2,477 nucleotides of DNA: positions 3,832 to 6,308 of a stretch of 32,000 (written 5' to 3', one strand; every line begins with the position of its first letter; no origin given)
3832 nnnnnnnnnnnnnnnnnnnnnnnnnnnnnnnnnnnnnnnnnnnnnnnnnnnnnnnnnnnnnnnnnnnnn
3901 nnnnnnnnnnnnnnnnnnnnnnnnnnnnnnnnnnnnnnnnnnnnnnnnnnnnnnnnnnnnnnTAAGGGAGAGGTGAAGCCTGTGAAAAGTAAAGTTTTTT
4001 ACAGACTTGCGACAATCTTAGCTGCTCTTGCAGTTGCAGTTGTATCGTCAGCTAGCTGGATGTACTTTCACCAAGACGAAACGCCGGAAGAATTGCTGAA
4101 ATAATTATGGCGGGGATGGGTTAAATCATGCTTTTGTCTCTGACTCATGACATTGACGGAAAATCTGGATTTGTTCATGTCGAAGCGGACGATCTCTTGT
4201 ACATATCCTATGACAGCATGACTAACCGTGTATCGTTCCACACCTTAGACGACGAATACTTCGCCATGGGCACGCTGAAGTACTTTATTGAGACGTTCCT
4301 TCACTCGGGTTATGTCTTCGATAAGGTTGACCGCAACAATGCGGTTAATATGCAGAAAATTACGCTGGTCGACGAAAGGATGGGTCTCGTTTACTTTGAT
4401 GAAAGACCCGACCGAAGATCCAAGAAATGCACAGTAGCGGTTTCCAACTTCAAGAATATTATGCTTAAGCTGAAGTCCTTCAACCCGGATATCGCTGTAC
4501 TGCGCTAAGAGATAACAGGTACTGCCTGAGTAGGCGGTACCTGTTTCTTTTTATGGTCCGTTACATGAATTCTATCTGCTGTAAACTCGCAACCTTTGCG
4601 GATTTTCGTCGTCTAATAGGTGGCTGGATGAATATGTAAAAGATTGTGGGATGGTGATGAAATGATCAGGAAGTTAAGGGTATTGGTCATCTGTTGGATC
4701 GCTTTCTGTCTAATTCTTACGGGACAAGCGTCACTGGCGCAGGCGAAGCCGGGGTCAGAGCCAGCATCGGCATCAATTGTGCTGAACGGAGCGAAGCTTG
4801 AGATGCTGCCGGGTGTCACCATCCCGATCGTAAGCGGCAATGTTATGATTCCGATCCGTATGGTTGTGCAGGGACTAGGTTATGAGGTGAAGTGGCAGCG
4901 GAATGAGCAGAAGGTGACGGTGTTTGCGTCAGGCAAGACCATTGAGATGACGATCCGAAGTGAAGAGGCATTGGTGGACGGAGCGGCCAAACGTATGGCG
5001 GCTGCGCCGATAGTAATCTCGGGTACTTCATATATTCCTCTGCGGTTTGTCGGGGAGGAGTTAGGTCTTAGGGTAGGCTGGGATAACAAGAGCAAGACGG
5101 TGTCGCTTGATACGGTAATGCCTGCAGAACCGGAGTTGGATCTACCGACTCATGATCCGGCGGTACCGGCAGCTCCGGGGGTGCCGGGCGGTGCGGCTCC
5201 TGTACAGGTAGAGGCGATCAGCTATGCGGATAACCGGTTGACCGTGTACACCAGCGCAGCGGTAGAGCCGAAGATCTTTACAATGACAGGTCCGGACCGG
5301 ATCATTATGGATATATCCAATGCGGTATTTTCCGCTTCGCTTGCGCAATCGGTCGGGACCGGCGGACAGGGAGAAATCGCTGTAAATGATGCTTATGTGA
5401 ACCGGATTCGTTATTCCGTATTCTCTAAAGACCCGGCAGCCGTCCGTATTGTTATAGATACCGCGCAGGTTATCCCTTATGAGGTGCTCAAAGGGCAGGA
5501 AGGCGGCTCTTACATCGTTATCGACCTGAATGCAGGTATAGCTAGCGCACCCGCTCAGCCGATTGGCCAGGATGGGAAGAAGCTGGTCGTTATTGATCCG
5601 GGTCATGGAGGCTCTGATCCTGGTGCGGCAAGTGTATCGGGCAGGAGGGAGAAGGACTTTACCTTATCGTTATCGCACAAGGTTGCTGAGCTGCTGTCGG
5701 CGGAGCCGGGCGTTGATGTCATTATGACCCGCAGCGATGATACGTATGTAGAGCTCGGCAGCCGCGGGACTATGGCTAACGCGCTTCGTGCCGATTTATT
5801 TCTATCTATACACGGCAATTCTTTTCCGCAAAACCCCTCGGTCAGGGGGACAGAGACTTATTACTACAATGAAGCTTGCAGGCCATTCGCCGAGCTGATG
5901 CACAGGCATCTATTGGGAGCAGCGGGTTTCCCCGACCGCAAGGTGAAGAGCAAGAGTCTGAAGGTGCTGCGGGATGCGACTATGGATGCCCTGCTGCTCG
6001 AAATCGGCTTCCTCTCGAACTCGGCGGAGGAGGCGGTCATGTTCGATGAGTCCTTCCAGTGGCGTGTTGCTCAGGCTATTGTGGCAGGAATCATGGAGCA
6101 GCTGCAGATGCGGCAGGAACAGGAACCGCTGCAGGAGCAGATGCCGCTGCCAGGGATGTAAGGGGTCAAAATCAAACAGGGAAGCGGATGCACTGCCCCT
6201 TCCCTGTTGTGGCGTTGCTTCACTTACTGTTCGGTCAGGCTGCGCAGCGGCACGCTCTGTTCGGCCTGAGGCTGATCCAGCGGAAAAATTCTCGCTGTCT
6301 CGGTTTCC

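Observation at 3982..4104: Unannotated 40-aa AgrD-like precursor predicting a serine-lactone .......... S-W-M-Y-F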

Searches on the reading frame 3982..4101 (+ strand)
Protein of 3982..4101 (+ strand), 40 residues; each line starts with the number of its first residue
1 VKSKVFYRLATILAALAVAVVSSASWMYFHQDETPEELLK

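Call 5: search_protein_families(library=pfam, proteins=[window:3982-4101:+], max_evalue=1)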
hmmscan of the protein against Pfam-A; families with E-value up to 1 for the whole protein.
window:3982-4101:+ (40 aa): 1 family
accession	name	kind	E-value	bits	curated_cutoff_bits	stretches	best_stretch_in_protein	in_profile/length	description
PF12693.12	GspL_C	-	0.033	14.5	29.6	1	7-37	7-37/158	GspL periplasmic domain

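Call 6: search_protein_families(library=ncbifam, proteins=[window:3982-4101:+], max_evalue=1)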
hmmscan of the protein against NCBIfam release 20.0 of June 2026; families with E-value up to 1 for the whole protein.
window:3982-4101:+ (40 aa): 2 families
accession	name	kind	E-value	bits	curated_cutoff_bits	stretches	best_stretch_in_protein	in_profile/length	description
TIGR04223.1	quorum_AgrD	subfamily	1.4e-09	37.8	19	1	9-40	7-38/38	AgrD family cyclic lactone autoinducer peptide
TIGR04088.1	cognate_SipW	domain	0.002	18.3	19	1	12-34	2-24/34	SipW-dependent-type signal peptide-containing protein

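Call 7: find_homologous_proteins(query=window:3982-4101:+, max_evalue=0.01)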
Query window:3982-4101:+ (40 aa): 1 proteins with E <= 0.01 among 1 candidates.
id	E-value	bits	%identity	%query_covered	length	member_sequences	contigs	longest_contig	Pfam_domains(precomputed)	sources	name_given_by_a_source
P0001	1.4e-17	77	100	100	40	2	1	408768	-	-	-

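Call 33: list_cluster_members(proteins=[window:3982-4101:+, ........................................, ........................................, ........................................, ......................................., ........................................, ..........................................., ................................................, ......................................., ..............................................])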
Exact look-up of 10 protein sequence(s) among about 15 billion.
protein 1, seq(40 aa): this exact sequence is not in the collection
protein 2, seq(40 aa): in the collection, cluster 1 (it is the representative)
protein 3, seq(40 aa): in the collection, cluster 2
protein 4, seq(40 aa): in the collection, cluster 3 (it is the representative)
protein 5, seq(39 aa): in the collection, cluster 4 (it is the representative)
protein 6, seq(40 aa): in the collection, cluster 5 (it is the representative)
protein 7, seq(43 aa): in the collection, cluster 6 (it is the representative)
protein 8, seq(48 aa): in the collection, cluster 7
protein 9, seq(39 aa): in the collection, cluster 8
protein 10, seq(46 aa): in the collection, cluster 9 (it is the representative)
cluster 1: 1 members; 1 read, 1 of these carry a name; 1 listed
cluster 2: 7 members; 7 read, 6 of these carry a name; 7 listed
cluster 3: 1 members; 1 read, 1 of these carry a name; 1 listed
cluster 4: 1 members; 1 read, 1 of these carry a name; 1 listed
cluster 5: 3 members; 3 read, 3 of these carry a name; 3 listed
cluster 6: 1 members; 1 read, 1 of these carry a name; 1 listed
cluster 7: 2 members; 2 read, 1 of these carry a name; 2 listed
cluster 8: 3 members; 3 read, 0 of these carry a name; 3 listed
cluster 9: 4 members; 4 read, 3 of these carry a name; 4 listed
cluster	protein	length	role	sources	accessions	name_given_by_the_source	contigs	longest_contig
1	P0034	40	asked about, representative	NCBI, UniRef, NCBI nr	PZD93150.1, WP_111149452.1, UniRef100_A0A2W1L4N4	cyclic lactone autoinducer peptide [Paenibacillus sambharensis] | Cyclic lactone autoinducer peptide n=1 Tax=Paenibacillus sambharensis TaxID=1803190 ...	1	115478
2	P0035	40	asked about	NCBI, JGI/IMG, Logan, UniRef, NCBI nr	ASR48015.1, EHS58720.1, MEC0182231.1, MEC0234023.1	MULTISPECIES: cyclic lactone autoinducer peptide [Paenibacillus] | cyclic lactone autoinducer peptide | Cyclic lactone autoinducer peptide n=1 Tax=Paenibacillus kribbensis TaxID=172713 ...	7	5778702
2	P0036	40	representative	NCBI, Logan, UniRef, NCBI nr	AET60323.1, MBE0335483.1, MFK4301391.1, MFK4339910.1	cyclic lactone autoinducer peptide [Paenibacillus sp. NRS-1782] | Cyclic lactone autoinducer peptide n=1 Tax=Paenibacillus terrae (strain HPL-003) ... | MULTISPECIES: cyclic lactone autoinducer peptide [Paenibacillus]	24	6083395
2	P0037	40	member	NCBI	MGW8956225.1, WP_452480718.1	cyclic lactone autoinducer peptide [Paenibacillus sp. NPDC055715]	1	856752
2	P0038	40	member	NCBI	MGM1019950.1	MAG: cyclic lactone autoinducer peptide [Bacillota bacterium]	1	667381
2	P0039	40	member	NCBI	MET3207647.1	UNVERIFIED_CONTAM: cyclic lactone autoinducer peptide [Paenibacillus sp. PvR008]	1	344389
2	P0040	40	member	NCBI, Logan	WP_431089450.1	cyclic lactone autoinducer peptide [Paenibacillus sp. 8b26]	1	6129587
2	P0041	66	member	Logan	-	-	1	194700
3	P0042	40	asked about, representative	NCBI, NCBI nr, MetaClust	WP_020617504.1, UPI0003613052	cyclic lactone autoinducer peptide [Paenibacillus daejeonensis] | status=active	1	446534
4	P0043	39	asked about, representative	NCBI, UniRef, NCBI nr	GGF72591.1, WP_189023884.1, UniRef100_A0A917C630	hypothetical protein GCM10010912_17210 [Paenibacillus albidus] | Cyclic lactone autoinducer peptide n=1 Tax=Paenibacillus albidus TaxID=2041023 ... | cyclic lactone autoinducer peptide [Paenibacillus albidus]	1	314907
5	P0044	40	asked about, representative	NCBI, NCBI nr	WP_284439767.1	hypothetical protein [Paenibacillus oleatilyticus]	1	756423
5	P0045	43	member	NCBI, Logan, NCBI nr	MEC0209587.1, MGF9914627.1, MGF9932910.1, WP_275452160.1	hypothetical protein ABEX47_17015 [Paenibacillus ehimensis] | hypothetical protein [Paenibacillus ehimensis]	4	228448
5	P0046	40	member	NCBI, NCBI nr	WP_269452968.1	hypothetical protein [Paenibacillus elgii]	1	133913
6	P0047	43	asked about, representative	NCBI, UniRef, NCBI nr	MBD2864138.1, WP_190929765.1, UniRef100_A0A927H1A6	cyclic lactone autoinducer peptide [Paenibacillus oceani] | Cyclic lactone autoinducer peptide n=1 Tax=Paenibacillus oceani TaxID=2772510 ...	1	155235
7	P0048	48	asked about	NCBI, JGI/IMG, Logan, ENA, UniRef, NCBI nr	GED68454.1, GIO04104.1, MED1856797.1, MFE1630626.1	hypothetical protein BRE01_21560 [Brevibacillus reuszeri] | Cyclic lactone autoinducer peptide n=1 Tax=Brevibacillus reuszeri TaxID=54915 ... | cyclic lactone autoinducer peptide [Brevibacillus reuszeri]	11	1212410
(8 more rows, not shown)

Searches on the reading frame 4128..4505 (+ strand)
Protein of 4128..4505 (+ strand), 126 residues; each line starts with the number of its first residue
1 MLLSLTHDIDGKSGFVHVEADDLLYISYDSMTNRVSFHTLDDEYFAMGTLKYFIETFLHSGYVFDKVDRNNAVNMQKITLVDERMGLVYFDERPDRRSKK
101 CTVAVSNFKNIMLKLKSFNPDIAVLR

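Call 5: search_protein_families(library=pfam, proteins=[window:4128-4505:+], max_evalue=1)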
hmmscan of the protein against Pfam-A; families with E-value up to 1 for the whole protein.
window:4128-4505:+ (126 aa): 2 families
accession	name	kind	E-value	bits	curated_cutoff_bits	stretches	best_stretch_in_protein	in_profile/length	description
PF04397.21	LytTR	-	1.2e-05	25.9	22.6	1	15-112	3-94/98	LytTr DNA-binding domain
PF18220.6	BspA_v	-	0.0057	16.9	25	1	9-116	14-115/150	Adhesin BspA variable domain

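Call 6: search_protein_families(library=ncbifam, proteins=[window:4128-4505:+], max_evalue=1)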
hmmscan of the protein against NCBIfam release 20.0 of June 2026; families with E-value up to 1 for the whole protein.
window:4128-4505:+ (126 aa): 0 families

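Call 41: search_solved_structures(query=window:4128-4505:+, max_evalue=10, show_alignments=2)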
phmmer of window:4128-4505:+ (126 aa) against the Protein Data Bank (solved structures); distinct sequences matched with E-value up to 10: 3.
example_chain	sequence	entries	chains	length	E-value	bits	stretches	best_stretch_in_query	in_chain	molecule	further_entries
8b9z_R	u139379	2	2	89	0.054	17.4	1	54-102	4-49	NADH dehydrogenase [ubiquinone] iron-sulfur protein 6, mitochondrial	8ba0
8esw_S6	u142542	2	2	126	0.073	17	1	53-102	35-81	NADH dehydrogenase [ubiquinone] iron-sulfur protein 6, mitochondrial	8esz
5dz8_A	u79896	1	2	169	0.38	14.6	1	9-95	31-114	BspA (BspA_V)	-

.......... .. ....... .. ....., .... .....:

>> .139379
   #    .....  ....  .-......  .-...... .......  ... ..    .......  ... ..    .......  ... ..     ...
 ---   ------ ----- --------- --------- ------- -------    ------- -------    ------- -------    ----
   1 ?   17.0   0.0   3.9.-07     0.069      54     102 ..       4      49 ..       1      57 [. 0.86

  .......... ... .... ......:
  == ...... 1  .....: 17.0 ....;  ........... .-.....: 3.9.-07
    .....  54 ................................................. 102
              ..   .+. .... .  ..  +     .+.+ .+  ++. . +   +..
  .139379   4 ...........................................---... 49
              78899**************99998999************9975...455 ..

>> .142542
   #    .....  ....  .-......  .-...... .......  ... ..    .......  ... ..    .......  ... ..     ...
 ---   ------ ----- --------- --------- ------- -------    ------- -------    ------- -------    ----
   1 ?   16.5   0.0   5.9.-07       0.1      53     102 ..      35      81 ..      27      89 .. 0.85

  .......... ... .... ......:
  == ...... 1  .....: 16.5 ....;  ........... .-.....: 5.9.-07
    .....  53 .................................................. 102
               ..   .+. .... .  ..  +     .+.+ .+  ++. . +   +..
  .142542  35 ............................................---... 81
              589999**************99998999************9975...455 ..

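Call 44: search_solved_structures(query=A4, max_evalue=10, show_alignments=2)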
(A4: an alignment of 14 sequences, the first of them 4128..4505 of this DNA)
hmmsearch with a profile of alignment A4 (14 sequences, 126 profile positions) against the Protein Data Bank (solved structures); distinct sequences matched with E-value up to 10: 5.
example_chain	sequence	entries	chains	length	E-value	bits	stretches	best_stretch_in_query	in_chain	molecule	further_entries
4xqq_A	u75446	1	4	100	1.5e-06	31.8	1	11-95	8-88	Accessory gene regulator A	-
3bs1_A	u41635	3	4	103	1.5e-06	31.8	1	10-95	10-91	Accessory gene regulator protein A | Accessory gene regulator A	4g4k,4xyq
4xqj_A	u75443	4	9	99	1.5e-06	31.7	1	11-95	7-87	Accessory gene regulator A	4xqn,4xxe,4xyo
3d6w_A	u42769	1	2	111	0.025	18.1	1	13-89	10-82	Methyl-accepting/DNA response regulator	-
4cbv_A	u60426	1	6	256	0.033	17.7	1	14-121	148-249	COME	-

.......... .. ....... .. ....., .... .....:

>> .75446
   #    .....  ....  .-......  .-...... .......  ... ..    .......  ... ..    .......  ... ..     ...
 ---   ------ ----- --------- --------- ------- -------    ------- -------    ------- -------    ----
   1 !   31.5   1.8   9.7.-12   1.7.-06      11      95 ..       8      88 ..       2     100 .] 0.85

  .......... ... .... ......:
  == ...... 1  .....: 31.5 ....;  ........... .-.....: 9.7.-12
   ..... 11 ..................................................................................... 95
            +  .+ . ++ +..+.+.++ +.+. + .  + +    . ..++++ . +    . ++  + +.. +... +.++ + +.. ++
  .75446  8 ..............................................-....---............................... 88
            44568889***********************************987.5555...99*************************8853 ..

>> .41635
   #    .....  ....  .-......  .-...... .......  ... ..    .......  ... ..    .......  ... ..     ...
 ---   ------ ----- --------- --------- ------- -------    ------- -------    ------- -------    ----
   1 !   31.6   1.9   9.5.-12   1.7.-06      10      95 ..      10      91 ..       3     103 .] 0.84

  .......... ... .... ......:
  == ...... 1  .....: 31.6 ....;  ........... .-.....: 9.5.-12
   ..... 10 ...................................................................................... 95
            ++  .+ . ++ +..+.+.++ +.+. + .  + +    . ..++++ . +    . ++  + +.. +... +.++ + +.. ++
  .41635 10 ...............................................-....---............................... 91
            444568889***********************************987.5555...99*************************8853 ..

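Call 45: search_protein_families(library=pfam, alignment_id=A4, max_evalue=0.1)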
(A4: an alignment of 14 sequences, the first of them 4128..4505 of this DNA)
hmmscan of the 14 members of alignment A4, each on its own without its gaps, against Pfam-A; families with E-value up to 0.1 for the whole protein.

A. member 1, window:4128-4505:+ (126 aa): 2 families
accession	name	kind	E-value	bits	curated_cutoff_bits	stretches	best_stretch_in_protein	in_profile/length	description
PF04397.21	LytTR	-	1.2e-05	25.9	22.6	1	15-112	3-94/98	LytTr DNA-binding domain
PF18220.6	BspA_v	-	0.0057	16.9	25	1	9-116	14-115/150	Adhesin BspA variable domain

B. families by the number of members that match (of 14 scanned): 5 families
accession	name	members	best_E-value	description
PF04397.21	LytTR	14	1.1e-11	LytTr DNA-binding domain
PF18220.6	BspA_v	1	0.0057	Adhesin BspA variable domain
PF15337.11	Vasculin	1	0.043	Vascular protein family Vasculin-like 1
PF11266.14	Ald_deCOase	1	0.072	Long-chain fatty aldehyde decarbonylase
PF17008.10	DUF5088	1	0.098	Domain of unknown function (DUF5088)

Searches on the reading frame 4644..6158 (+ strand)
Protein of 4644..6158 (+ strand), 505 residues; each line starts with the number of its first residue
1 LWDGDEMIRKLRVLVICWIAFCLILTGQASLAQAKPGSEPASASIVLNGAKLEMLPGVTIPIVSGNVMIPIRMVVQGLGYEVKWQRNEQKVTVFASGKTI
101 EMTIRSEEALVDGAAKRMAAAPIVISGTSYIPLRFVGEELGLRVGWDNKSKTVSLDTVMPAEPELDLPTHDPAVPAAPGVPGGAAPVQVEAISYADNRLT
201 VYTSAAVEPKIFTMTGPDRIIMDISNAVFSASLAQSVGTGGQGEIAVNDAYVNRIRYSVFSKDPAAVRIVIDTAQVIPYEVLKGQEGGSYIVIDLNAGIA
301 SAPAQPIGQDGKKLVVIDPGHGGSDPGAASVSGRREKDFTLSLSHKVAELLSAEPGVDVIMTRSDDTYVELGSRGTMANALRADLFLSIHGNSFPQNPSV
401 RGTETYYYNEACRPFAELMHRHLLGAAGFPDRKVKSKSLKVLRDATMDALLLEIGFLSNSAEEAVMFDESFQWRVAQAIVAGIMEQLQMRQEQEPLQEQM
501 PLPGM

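Call 5: search_protein_families(library=pfam, proteins=[window:4644-6158:+], max_evalue=1)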
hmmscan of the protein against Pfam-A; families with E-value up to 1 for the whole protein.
window:4644-6158:+ (505 aa): 4 families
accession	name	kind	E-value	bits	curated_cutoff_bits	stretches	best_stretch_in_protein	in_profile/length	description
PF01520.23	Amidase_3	-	3.5e-49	167.6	27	1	315-484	1-173/174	N-acetylmuramoyl-L-alanine amidase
PF07833.16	Cu_amine_oxidN1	-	1.1e-28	99.7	24.2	1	47-154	2-107/108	Copper amine oxidase N-terminal domain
PF11741.13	AMIN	-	2.7e-09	37.4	20.5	1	196-278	10-81/101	AMIN domain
PF04534.17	Herpes_UL56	-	0.023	14.6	25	1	277-335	24-78/197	Herpesvirus UL56 protein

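Call 6: search_protein_families(library=ncbifam, proteins=[window:4644-6158:+], max_evalue=1)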
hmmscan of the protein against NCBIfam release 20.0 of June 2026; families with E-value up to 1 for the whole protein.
window:4644-6158:+ (505 aa): 7 families
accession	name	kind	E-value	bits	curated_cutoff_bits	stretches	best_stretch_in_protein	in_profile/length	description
TIGR02883.1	spore_cwlD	equivalog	1.9e-36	125.9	221.55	1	313-485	1-188/189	N-acetylmuramoyl-L-alanine amidase CwlD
NF038267.1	amidase_AmiC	exception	2e-32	112.3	700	3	307-404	181-277/407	N-acetylmuramoyl-L-alanine amidase AmiC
NF007652.1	PRK10319.1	equivalog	9.4e-29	100.6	400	2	307-406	52-150/291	N-acetylmuramoyl-L-alanine amidase AmiA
NF007751.0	PRK10431.1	equivalog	1.6e-25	89.6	532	3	311-397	190-276/445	N-acetylmuramoyl-L-alanine amidase AmiB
NF038140.1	amidase_Rv3717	exception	5.5e-12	45.6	335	1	327-487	58-231/233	Rv3717 family N-acetylmuramoyl-L-alanine amidase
NF050040.1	horm_taper_TftA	equivalog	2.6e-08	33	500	1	325-491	19-188/450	hormogonium tapered terminus morphoprotein TftA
NF011285.0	PRK14696.1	equivalog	0.054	11.6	1278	1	66-138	35-107/757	primary-amine oxidase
